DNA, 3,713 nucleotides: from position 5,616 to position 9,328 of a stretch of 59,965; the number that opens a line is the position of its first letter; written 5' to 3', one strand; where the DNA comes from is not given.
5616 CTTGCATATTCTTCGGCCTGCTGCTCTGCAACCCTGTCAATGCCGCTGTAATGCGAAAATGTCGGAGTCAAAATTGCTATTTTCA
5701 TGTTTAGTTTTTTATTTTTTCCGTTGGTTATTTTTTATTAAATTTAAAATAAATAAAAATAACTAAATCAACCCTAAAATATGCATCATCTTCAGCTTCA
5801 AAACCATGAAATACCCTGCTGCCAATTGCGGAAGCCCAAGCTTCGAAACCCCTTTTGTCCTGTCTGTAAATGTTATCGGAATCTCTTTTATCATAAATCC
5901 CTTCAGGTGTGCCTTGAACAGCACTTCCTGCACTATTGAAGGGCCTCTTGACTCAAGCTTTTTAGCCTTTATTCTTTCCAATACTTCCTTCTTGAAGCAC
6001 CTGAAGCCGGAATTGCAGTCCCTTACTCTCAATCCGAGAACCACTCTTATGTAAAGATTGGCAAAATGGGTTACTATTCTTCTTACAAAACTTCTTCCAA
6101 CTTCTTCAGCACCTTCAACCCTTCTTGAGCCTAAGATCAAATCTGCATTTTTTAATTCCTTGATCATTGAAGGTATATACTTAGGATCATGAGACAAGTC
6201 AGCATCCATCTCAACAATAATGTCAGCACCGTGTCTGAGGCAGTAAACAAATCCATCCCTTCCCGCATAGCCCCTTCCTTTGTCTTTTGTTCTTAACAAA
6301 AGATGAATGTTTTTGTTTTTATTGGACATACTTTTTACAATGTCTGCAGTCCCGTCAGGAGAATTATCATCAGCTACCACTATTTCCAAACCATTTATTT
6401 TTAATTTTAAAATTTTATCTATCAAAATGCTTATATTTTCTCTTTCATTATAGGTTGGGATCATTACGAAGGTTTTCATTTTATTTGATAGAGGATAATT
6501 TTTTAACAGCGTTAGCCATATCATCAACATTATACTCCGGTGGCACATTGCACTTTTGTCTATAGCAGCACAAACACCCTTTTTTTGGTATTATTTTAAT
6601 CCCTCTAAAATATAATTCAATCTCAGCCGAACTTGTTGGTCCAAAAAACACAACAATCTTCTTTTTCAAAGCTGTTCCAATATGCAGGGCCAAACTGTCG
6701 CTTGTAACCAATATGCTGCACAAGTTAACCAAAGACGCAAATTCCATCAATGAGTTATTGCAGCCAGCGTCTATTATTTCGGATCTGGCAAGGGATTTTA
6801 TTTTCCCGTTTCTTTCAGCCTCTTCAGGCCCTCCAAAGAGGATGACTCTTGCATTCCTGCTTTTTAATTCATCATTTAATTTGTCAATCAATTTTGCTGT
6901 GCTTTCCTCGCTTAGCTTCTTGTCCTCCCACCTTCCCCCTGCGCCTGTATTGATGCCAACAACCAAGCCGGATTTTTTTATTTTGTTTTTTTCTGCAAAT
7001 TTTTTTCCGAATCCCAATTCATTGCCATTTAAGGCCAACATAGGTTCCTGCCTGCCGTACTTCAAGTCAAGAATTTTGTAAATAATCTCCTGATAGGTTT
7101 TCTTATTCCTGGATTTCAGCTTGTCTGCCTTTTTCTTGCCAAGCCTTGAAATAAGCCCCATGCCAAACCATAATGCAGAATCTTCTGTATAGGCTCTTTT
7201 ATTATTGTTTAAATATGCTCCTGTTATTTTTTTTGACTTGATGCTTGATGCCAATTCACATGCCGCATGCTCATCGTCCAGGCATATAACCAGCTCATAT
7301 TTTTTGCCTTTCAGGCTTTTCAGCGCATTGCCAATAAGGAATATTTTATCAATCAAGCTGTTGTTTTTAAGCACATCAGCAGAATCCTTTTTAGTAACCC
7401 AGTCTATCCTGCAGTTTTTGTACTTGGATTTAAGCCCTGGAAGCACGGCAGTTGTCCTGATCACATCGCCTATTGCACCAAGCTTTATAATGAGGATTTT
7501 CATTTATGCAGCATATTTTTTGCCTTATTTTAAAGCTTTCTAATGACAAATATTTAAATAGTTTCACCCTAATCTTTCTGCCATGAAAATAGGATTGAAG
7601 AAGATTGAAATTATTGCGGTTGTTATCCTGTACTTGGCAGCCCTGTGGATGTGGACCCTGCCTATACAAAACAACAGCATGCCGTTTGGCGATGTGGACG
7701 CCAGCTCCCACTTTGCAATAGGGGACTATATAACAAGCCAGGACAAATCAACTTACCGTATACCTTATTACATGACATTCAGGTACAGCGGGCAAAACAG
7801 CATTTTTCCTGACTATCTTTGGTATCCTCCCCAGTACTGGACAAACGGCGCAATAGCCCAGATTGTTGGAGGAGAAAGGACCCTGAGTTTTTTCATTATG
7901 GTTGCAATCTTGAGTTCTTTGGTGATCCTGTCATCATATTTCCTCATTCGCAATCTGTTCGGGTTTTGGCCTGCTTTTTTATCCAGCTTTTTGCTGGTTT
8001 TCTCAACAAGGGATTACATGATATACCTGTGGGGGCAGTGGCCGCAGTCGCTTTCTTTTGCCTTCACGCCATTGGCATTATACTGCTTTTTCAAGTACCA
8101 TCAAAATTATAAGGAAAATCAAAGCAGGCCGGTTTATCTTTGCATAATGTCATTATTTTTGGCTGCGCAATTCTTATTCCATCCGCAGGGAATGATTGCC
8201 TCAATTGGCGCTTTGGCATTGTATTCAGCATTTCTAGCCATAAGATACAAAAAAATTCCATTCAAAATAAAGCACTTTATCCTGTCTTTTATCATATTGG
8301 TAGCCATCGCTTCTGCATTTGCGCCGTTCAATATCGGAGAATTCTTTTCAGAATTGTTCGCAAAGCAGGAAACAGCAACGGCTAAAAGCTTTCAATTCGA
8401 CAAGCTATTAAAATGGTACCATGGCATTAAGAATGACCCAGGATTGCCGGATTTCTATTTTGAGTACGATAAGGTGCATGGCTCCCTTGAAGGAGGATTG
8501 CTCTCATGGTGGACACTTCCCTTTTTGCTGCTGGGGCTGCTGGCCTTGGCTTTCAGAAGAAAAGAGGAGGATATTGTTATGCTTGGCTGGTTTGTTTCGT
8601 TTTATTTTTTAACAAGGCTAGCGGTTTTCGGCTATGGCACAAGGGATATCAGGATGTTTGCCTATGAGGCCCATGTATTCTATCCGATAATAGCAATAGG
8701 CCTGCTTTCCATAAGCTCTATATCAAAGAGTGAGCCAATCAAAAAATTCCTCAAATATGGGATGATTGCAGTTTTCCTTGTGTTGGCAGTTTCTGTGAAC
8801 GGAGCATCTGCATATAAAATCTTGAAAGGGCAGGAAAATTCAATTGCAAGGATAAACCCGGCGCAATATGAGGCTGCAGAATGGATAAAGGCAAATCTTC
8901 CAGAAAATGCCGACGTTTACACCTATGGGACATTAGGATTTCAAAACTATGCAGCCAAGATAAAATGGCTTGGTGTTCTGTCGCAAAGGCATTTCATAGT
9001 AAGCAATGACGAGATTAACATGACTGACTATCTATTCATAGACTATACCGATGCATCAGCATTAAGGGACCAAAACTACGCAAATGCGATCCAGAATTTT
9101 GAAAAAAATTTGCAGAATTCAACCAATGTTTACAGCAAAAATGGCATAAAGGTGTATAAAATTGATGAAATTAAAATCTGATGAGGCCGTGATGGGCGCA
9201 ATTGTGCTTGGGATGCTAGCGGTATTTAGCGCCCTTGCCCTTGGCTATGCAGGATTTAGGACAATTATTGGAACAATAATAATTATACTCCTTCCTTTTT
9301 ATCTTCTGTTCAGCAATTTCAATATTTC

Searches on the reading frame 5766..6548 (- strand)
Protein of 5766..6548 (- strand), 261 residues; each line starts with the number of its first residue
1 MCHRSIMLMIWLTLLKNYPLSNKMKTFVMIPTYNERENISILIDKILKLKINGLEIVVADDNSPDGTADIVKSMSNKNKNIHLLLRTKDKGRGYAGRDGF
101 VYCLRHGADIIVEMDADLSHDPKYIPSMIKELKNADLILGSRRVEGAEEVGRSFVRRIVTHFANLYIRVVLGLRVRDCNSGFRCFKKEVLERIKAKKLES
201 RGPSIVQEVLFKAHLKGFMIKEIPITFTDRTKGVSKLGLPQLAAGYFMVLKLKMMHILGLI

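Call 11: search_protein_families(library=pfam, proteins=[window:5766-6548:-], max_evalue=0.001)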
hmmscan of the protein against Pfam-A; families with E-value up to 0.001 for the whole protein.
window:5766-6548:- (261 aa): 2 families
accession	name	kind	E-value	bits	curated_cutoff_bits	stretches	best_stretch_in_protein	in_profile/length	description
PF00535.33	Glycos_transf_2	-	4.7e-26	92.2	23.3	1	28-193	2-167/168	Glycosyl transferase family 2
PF13641.12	Glyco_tranf_2_3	-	2.1e-05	25.1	27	1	27-130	4-109/230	Glycosyltransferase like family 2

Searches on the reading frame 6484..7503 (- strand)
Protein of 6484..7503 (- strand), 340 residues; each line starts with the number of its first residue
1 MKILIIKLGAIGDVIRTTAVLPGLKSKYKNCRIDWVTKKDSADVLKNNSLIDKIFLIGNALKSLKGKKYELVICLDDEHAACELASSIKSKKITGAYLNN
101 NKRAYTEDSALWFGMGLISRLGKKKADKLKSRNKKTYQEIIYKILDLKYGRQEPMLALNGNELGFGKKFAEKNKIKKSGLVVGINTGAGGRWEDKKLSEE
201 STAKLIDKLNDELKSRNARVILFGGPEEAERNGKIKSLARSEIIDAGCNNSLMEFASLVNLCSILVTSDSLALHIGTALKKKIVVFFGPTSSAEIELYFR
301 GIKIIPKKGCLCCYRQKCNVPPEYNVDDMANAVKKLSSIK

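Call 11: search_protein_families(library=pfam, proteins=[window:6484-7503:-], max_evalue=0.001)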
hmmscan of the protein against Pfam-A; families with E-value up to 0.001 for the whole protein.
window:6484-7503:- (340 aa): 1 family
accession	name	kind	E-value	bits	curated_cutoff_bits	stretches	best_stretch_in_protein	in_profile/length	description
PF01075.23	Glyco_transf_9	-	1e-14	54.9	22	1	61-318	5-241/247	Glycosyltransferase family 9 (heptosyltransferase)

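Call 46: search_protein_families(library=ncbifam, proteins=[window:6484-7503:-], max_evalue=0.000001)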
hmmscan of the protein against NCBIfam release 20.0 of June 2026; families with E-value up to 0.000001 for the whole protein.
window:6484-7503:- (340 aa): 6 families
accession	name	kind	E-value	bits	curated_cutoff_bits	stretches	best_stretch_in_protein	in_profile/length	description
TIGR02193.1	heptsyl_trn_I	equivalog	1.6e-16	60.5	185.3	1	2-57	1-56/320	lipopolysaccharide heptosyltransferase I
TIGR02201.1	heptsyl_trn_III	equivalog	5.2e-16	58.6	170.2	1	2-67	1-66/344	putative lipopolysaccharide heptosyltransferase III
TIGR02195.1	heptsyl_trn_II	equivalog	1.2e-14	54.3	134.6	1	2-320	1-316/339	lipopolysaccharide heptosyltransferase II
NF007742.0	PRK10422.1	equivalog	1.5e-14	53.5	467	1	2-81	7-100/352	lipopolysaccharide core heptosyltransferase RfaQ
NF008204.0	PRK10964.1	equivalog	1.2e-09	37.7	437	0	1-55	1-55/322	lipopolysaccharide heptosyltransferase RfaC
NF008162.0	PRK10916.1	equivalog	1.2e-08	34.6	569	1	1-292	1-292/348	ADP-heptose--LPS heptosyltransferase RfaF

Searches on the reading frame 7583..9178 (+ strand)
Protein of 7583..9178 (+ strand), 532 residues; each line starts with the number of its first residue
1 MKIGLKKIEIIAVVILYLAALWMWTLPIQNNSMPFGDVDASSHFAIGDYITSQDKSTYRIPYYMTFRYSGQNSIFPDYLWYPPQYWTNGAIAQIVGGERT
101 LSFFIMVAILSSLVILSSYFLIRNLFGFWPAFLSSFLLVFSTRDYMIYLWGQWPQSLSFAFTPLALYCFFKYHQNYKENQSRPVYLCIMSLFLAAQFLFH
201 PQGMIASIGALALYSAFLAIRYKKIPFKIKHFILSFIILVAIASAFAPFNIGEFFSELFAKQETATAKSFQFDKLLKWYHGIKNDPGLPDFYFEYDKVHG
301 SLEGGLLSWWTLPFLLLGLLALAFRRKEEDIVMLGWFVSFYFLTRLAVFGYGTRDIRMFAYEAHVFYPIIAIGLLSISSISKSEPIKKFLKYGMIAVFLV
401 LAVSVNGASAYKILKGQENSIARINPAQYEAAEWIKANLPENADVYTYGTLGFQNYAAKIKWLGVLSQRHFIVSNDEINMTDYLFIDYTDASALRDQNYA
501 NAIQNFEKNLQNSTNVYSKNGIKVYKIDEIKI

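Call 11: search_protein_families(library=pfam, proteins=[window:7583-9178:+], max_evalue=0.001)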
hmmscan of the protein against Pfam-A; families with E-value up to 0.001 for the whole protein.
window:7583-9178:+ (532 aa): 2 families
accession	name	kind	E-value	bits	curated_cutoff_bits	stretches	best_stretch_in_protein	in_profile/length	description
PF20176.3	DUF6541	-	3.4e-09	36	29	1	10-346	95-410/646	Family of unknown function (DUF6541)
PF13231.12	PMT_2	-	1.1e-06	29.3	26.1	1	85-243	7-155/160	Dolichyl-phosphate-mannose-protein mannosyltransferase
